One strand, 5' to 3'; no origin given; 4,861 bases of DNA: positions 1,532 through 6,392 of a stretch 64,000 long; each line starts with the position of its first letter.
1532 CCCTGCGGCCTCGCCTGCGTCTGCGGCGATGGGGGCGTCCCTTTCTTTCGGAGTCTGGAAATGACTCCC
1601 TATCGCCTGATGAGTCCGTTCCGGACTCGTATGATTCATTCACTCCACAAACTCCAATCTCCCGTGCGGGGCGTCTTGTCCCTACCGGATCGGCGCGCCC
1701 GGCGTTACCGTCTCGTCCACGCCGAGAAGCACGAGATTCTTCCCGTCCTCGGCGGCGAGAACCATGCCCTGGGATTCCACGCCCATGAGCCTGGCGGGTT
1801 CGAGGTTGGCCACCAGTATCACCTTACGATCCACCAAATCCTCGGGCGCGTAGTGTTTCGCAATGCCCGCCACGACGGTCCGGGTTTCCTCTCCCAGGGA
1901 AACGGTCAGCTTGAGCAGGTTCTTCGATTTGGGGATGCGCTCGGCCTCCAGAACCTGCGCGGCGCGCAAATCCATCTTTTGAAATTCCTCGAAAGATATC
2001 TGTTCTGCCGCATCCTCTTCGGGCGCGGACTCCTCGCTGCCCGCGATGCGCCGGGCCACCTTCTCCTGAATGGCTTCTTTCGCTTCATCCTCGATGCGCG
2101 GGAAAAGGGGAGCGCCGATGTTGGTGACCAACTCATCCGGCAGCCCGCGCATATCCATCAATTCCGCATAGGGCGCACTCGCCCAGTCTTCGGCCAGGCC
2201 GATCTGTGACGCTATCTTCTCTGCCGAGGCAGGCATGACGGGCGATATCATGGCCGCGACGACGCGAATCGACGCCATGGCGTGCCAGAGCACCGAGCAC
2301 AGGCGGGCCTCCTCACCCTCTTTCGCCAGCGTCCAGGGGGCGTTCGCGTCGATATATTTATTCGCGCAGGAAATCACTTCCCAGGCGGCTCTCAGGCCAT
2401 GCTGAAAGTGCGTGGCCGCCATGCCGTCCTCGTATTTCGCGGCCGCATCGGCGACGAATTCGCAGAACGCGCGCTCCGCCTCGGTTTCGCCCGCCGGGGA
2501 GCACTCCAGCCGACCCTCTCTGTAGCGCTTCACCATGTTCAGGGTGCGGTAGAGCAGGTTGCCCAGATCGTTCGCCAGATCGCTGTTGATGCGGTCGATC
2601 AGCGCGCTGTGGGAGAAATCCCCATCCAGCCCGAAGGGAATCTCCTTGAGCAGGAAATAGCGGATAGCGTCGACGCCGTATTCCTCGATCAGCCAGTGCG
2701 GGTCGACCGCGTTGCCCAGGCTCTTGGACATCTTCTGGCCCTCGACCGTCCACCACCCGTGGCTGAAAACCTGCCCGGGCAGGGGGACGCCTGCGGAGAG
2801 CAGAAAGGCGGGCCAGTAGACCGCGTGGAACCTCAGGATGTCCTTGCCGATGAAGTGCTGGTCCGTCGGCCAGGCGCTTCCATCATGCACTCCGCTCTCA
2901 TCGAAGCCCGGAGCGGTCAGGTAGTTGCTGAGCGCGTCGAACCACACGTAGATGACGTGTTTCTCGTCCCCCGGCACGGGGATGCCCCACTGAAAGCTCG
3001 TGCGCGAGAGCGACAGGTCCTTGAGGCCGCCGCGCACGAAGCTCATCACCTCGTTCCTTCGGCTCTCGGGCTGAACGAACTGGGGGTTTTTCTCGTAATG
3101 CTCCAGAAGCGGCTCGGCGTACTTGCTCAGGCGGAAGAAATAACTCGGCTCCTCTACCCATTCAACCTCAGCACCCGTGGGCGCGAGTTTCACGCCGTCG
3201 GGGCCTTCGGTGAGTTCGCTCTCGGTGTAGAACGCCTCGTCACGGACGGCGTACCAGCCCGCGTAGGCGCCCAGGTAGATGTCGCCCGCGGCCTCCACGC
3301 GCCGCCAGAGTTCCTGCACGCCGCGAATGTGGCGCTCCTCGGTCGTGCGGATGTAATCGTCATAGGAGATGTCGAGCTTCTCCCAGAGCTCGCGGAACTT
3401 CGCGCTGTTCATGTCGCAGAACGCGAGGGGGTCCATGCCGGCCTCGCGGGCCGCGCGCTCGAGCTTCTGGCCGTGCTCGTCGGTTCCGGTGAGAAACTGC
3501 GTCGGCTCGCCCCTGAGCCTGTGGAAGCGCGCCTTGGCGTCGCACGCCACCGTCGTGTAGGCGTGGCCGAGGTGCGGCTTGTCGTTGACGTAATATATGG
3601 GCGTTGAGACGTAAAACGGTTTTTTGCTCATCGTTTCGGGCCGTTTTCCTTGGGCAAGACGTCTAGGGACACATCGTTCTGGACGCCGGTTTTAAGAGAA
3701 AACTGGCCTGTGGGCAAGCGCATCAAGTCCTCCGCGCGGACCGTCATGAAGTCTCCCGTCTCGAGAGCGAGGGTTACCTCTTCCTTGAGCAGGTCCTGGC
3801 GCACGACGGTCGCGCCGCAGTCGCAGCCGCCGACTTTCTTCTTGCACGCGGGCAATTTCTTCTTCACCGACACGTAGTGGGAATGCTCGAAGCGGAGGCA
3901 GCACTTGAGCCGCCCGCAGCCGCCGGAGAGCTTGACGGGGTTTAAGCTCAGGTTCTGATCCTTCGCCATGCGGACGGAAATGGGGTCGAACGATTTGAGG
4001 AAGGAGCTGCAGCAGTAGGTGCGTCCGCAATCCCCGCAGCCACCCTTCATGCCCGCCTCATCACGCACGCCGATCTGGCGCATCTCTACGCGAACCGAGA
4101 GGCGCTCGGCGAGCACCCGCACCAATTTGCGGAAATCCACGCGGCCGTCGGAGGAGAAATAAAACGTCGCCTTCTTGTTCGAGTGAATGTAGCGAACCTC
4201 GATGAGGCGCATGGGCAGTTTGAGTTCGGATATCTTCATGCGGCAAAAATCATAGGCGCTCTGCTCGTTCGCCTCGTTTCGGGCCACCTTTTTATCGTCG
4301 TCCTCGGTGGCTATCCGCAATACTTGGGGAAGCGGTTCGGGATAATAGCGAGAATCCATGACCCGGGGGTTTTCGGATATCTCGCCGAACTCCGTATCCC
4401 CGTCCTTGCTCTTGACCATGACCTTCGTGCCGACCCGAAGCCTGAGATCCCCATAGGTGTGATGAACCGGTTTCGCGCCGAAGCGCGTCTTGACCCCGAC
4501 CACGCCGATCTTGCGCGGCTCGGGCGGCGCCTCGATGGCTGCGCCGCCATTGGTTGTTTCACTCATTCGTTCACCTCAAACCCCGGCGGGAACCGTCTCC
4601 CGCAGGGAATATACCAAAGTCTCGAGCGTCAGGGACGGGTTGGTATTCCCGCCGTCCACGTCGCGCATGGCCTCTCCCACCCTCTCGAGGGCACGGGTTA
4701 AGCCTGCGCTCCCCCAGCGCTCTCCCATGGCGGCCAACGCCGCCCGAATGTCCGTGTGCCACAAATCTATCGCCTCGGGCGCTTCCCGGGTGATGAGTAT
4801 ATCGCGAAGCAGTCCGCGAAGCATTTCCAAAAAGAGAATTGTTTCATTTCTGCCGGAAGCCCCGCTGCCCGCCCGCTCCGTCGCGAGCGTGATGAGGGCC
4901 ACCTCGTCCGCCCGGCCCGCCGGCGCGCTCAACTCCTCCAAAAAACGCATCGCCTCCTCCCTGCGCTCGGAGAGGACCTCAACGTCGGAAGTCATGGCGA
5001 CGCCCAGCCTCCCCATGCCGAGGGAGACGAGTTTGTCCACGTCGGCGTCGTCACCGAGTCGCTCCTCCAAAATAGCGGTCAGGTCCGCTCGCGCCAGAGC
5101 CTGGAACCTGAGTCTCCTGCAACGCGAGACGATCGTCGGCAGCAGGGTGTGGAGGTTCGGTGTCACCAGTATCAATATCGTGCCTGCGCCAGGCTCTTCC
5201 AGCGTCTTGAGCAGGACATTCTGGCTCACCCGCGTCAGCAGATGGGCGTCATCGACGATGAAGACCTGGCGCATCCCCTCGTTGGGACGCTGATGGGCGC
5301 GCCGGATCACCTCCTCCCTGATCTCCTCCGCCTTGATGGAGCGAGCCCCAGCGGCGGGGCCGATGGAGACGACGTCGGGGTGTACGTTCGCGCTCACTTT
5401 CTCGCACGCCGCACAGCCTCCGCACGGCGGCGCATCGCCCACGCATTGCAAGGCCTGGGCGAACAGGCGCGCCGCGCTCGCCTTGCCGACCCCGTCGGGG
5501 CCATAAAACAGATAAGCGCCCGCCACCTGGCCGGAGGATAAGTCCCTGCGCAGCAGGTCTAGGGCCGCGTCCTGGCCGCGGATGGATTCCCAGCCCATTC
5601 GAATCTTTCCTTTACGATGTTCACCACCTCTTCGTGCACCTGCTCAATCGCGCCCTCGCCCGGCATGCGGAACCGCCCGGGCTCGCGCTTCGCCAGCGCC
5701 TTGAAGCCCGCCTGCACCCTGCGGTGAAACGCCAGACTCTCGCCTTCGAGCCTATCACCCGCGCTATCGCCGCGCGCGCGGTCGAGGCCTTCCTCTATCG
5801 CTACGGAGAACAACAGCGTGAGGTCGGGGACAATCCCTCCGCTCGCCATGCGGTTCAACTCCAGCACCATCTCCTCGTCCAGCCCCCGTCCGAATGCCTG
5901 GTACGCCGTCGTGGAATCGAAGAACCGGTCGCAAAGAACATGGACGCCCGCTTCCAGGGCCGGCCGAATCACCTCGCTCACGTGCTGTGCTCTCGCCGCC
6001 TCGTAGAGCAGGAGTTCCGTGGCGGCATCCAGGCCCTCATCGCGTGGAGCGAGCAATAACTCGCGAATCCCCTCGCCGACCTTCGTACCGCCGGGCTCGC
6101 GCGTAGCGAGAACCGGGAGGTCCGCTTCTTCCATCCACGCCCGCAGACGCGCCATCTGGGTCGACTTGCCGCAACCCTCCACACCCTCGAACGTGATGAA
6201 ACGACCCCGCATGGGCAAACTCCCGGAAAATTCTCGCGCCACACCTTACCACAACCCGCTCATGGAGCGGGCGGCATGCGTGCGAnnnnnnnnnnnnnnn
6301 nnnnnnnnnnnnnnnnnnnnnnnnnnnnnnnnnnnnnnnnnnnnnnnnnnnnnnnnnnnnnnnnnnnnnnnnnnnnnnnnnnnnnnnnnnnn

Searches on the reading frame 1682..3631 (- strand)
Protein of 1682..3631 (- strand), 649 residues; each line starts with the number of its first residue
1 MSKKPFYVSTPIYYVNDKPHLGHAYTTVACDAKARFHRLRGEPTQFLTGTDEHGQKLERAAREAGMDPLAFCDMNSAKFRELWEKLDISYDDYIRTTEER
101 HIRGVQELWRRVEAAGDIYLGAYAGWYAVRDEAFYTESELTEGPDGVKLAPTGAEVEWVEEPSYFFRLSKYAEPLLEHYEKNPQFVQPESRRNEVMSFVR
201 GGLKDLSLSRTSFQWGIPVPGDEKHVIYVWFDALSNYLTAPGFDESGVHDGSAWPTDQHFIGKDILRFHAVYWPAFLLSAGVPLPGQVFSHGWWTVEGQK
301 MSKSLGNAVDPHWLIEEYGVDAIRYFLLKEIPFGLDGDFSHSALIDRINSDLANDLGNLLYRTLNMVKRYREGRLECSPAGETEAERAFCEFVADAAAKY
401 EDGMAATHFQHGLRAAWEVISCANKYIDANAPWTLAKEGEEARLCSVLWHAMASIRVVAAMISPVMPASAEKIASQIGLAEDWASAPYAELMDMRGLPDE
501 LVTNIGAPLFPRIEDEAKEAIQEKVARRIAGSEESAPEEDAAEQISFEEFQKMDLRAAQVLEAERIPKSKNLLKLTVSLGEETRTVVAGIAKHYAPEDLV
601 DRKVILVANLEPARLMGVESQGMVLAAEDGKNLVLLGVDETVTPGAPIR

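Call 25: search_protein_families(library=pfam, proteins=[window:1682-3631:-], max_evalue=0.0001)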
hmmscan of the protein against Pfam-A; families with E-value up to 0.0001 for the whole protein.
window:1682-3631:- (649 aa): 5 families
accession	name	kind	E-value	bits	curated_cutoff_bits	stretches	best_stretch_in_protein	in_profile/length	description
PF09334.17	tRNA-synt_1g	-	2.9e-105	352.7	20.1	1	7-364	2-391/391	tRNA synthetases class I (M)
PF01588.26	tRNA_bind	-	2.9e-29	101.5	27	1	555-646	1-95/96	Putative tRNA binding domain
PF00133.28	tRNA-synt_1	-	5.6e-24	85.1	22.7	2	224-328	296-403/414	tRNA synthetases class I (I, L, M and V)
PF19303.5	Anticodon_3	-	2e-14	54.2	23.5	1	383-526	8-148/152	Anticodon binding domain of methionyl tRNA ligase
PF01406.26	tRNA-synt_1e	-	7.3e-12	45.7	27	1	290-330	243-283/301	tRNA synthetases class I (C) catalytic domain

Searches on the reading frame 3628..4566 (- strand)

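Call 25: search_protein_families(library=pfam, proteins=[window:3628-4566:-], max_evalue=0.0001)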
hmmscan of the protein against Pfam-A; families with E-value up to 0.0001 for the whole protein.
window:3628-4566:- (312 aa): 1 family
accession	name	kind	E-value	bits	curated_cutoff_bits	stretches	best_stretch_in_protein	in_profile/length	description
PF04468.17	PSP1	-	2.3e-29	102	27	1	81-165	2-86/86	PSP1 C-terminal conserved region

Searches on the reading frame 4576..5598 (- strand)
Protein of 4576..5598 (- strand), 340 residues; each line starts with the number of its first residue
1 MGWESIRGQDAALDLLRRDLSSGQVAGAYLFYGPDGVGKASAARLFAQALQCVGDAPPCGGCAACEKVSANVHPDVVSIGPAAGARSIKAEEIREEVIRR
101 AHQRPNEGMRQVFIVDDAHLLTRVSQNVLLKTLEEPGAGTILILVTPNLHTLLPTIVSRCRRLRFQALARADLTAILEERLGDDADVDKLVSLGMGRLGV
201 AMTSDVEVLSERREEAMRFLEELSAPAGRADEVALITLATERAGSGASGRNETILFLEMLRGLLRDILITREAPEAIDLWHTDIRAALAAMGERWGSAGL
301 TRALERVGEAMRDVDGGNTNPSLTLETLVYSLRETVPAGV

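Call 25: search_protein_families(library=pfam, proteins=[window:4576-5598:-], max_evalue=0.0001)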
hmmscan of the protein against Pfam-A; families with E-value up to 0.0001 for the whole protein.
window:4576-5598:- (340 aa): 5 families
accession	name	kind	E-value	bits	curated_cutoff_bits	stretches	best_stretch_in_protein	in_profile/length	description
PF13177.12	DNA_pol3_delta2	-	2.1e-44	151.8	27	1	9-168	2-160/161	DNA polymerase III, delta subunit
PF00004.35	AAA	-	1.3e-07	32.5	21.2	1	29-163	1-126/131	ATPase family associated with various cellular activities (AAA)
PF13401.12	AAA_22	-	2.1e-05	25.3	27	0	26-152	5-129/130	AAA domain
PF13191.12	AAA_16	-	2.8e-05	25.1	32.6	0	12-139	11-162/167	AAA ATPase domain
PF09115.15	DNApol3-delta_C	-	7.6e-05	23.6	21.7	0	256-332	39-115/117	DNA polymerase III, delta subunit, C terminal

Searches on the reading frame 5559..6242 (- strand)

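Call 25: search_protein_families(library=pfam, proteins=[window:5559-6242:-], max_evalue=0.0001)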
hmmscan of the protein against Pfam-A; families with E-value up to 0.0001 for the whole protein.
window:5559-6242:- (227 aa): 1 family
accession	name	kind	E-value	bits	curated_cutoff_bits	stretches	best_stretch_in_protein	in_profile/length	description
PF02223.23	Thymidylate_kin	-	6.9e-46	156.7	27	1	18-206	1-185/185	Thymidylate kinase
